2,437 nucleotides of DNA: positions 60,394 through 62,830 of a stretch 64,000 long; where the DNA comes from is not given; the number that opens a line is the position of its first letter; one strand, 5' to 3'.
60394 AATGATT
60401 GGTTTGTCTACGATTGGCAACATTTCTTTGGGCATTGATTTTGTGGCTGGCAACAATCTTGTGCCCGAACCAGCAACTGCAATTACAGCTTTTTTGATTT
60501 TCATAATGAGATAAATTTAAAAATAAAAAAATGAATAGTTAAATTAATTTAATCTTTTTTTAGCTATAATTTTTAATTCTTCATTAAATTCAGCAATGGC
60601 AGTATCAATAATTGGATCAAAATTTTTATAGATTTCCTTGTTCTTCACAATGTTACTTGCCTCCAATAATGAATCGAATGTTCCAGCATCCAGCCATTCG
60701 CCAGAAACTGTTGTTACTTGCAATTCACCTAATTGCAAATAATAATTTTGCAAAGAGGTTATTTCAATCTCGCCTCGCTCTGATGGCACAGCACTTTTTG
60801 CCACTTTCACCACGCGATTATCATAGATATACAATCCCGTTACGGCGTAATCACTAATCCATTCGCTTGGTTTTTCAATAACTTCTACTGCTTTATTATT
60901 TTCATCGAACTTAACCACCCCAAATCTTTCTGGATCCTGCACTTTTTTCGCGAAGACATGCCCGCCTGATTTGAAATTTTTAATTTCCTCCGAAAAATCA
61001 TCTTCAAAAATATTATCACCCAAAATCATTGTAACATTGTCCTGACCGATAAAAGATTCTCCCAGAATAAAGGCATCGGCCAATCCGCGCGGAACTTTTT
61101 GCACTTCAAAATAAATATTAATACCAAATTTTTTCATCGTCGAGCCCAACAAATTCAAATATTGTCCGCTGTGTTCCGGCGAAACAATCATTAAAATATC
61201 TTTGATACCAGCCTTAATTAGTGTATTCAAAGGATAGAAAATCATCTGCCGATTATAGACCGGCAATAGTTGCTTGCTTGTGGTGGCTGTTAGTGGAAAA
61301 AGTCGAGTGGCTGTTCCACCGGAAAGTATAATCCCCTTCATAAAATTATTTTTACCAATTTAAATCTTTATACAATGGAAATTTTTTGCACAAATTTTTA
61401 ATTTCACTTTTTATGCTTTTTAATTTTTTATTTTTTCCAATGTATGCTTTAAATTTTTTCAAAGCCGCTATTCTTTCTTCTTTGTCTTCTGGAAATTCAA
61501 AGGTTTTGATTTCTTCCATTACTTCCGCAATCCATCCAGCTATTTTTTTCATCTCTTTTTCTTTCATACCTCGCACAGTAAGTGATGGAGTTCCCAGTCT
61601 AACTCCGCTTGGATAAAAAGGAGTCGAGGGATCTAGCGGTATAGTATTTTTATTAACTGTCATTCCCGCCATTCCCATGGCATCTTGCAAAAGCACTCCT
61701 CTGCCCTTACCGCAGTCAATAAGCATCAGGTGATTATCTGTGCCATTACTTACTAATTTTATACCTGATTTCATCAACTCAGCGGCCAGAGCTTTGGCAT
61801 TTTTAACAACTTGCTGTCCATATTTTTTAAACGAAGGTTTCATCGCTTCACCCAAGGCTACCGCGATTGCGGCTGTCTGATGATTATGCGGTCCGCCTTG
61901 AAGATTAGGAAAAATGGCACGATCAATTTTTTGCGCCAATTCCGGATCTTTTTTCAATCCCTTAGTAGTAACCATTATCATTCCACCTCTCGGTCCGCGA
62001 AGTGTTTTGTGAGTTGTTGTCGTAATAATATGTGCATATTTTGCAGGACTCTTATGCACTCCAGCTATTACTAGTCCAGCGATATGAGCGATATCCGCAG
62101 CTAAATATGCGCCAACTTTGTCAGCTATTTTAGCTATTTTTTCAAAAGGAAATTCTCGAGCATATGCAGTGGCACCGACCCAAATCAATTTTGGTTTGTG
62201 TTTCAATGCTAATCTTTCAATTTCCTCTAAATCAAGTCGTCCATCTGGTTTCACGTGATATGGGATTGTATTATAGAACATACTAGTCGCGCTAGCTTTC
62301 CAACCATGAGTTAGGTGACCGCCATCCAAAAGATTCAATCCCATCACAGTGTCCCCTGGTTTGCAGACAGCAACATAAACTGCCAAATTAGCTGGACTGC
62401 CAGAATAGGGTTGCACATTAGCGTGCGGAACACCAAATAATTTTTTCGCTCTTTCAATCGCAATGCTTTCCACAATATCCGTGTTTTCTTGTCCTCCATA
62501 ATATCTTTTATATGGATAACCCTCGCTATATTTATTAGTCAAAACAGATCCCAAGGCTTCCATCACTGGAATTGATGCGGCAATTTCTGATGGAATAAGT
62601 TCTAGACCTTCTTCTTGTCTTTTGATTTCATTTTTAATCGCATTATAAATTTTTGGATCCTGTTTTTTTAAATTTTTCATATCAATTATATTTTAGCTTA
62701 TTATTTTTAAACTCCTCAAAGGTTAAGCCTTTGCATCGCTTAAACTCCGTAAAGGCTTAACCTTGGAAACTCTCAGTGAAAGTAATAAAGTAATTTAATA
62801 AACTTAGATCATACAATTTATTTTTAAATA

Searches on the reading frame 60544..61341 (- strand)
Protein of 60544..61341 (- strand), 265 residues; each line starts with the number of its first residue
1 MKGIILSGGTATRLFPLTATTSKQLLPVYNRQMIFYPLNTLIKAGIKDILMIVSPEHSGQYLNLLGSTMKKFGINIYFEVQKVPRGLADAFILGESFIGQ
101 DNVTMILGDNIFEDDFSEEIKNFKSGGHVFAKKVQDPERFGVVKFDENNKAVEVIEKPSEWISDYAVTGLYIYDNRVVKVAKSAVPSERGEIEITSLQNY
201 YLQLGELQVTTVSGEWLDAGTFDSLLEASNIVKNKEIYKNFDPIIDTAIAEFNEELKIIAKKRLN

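Call 86: search_protein_families(library=pfam, proteins=[window:60544-61341:-], max_evalue=0.001)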
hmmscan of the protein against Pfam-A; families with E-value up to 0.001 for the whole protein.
window:60544-61341:- (265 aa): 2 families
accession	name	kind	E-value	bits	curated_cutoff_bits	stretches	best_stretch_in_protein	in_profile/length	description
PF00483.29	NTP_transferase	-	6.9e-57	193.3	21.2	1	2-233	1-243/245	Nucleotidyl transferase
PF12804.13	NTP_transf_3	-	1.6e-05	25.6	27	1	3-116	1-104/160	MobA-like NTP transferase domain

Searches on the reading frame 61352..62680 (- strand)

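Call 61: search_protein_families(library=pfam, proteins=[window:61352-62680:-], max_evalue=0.001)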
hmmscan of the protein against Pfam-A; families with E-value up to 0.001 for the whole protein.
window:61352-62680:- (442 aa): 2 families
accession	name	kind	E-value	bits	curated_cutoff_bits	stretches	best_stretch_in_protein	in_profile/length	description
PF00464.25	SHMT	-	7.3e-152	506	27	1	4-384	1-399/399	Serine hydroxymethyltransferase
PF00155.27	Aminotran_1_2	-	3.1e-05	23.8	19.7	1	79-312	52-300/361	Aminotransferase class I and II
